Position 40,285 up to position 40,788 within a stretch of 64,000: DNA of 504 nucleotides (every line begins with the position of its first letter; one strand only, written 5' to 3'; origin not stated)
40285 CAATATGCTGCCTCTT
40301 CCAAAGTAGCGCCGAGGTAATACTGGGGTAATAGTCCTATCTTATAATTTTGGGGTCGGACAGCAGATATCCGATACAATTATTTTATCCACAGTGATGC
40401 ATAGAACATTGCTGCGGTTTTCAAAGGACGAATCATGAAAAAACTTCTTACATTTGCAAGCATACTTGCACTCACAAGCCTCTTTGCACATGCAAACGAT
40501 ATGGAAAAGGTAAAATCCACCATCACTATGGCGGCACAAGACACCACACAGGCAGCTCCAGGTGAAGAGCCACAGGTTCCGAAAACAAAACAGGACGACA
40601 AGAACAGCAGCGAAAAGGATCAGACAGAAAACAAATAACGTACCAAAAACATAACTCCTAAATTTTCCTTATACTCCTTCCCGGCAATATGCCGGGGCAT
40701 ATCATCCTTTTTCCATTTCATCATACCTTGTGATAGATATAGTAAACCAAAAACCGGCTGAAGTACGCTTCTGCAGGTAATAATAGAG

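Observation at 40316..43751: Four identically spaced operator-promoters define a compact regulon for the neighbouring OmpR-family two-component system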

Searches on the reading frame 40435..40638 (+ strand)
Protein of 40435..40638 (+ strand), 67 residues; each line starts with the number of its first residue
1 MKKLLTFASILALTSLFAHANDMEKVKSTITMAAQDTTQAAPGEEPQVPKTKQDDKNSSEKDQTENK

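Call 9: search_protein_families(library=pfam, proteins=[window:40435-40638:+], max_evalue=0.01)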
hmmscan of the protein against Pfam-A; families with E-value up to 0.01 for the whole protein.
window:40435-40638:+ (67 aa): 0 families

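Call 29: search_protein_families(library=ncbifam, proteins=[window:40435-40638:+], max_evalue=0.001)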
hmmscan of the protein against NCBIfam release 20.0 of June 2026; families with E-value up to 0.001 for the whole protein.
window:40435-40638:+ (67 aa): 0 families

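Call 45: find_homologous_proteins(query=window:40435-40638:+, max_evalue=0.001)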
Query window:40435-40638:+ (67 aa): 1 proteins with E <= 0.001 among 1 candidates.
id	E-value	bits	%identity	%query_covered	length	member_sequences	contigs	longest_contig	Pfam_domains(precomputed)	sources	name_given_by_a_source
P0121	3.5e-34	132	100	100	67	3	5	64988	-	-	-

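Call 47: find_homologous_proteins(query=A3, max_evalue=0.001)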
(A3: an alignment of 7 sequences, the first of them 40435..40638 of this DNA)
Query A3 (7 sequences) (67 aa, profile of the alignment): 22 proteins with E <= 0.001 among 771 candidates.
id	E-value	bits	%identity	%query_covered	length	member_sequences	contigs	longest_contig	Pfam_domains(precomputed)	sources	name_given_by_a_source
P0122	1.9e-28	116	42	97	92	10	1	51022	-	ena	-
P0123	2.9e-28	116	32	93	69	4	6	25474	-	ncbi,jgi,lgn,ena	-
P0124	9.9e-28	114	39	97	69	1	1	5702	-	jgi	-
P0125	1.1e-27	114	41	90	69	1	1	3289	-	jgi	-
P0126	3.2e-27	112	37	93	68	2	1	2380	-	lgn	-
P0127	4.4e-27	112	35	93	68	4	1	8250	-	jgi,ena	-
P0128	4.6e-27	112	43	70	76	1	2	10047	-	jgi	jgi:hypothetical protein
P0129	5.5e-27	112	32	93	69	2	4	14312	-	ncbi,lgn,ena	-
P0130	1.4e-26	110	39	100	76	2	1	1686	-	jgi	jgi:hypothetical protein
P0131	2.0e-26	110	39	97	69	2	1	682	-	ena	-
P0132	3.7e-26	109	43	99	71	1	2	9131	-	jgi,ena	jgi:hypothetical protein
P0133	2.8e-25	106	37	100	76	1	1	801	-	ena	-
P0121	1.7e-23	101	100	100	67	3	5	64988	-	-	-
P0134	1.9e-23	100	37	94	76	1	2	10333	-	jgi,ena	-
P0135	3.0e-22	97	37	97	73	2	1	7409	-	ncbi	-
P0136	2.1e-21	94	36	91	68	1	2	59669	-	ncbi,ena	-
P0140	3.6e-13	67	36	82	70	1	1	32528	-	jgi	-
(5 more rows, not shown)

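Call 48: find_encoding_contigs(protein=P0122, flank=6000, max_places=2)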
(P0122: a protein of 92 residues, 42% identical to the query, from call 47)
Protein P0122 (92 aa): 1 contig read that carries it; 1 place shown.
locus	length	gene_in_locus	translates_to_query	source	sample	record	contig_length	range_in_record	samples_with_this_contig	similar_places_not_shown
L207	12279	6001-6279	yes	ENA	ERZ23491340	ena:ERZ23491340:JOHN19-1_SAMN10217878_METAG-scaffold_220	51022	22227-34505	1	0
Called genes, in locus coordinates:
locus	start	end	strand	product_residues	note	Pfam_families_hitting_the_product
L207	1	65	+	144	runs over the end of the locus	PF00581:Rhodanese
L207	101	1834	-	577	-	PF22977:WHD (weak), PF00004:AAA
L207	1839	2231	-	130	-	PF00072:Response_reg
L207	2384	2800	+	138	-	PF07603:Lcl_C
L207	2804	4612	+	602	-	PF00381:PTS-HPr, PF00391:PEP-utilizers, PF02896:PEP-utilizers_C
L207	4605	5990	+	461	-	PF02378:PTS_EIIC, PF00367:PTS_EIIB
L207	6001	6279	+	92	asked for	-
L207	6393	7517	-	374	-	PF13776:DUF4172, PF02661:Fic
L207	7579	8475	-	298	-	-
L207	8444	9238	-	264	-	-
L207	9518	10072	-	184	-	-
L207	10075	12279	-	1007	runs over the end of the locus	PF01841:Transglut_core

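Call 49: find_encoding_contigs(protein=P0136, flank=6000, max_places=2)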
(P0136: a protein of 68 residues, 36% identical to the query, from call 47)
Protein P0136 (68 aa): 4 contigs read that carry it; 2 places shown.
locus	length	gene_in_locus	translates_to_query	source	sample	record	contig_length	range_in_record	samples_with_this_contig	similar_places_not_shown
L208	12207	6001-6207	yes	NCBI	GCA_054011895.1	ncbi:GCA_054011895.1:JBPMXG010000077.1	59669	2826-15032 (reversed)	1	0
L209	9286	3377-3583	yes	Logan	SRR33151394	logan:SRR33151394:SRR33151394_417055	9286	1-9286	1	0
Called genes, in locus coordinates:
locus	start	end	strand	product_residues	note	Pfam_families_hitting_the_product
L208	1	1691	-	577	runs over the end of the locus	PF22977:WHD (faint), PF00004:AAA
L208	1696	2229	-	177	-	PF00072:Response_reg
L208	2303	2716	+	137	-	PF07603:Lcl_C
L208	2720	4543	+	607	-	PF00381:PTS-HPr, PF00391:PEP-utilizers, PF02896:PEP-utilizers_C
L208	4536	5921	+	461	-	PF02378:PTS_EIIC, PF00367:PTS_EIIB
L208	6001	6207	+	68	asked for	-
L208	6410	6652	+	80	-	-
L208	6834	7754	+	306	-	-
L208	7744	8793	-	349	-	PF00512:HisKA (weak), PF02518:HATPase_c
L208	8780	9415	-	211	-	PF00072:Response_reg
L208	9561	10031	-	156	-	PF00358:PTS_EIIA_1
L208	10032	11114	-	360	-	PF01979:Amidohydro_1, PF07969:Amidohydro_3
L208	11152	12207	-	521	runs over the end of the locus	PF00501:AMP-binding, PF13193:AMP-binding_C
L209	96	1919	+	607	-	PF00381:PTS-HPr, PF00391:PEP-utilizers, PF02896:PEP-utilizers_C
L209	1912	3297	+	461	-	PF02378:PTS_EIIC, PF00367:PTS_EIIB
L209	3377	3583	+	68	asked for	-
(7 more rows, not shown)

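Call 50: find_encoding_contigs(protein=P0140, flank=6000, max_places=2)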
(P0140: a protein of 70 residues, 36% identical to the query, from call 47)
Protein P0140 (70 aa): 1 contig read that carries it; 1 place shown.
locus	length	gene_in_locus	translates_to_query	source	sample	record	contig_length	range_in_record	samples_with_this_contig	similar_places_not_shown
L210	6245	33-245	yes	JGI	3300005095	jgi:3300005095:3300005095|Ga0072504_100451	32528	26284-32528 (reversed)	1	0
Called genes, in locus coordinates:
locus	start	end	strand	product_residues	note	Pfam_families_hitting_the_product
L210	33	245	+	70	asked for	-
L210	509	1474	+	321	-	-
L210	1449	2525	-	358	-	PF00512:HisKA (weak), PF02518:HATPase_c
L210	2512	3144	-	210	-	PF00072:Response_reg, PF00486:Trans_reg_C (weak)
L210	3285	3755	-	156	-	PF00358:PTS_EIIA_1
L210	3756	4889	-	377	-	PF01979:Amidohydro_1, PF07969:Amidohydro_3 (weak)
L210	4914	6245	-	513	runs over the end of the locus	PF00501:AMP-binding, PF13193:AMP-binding_C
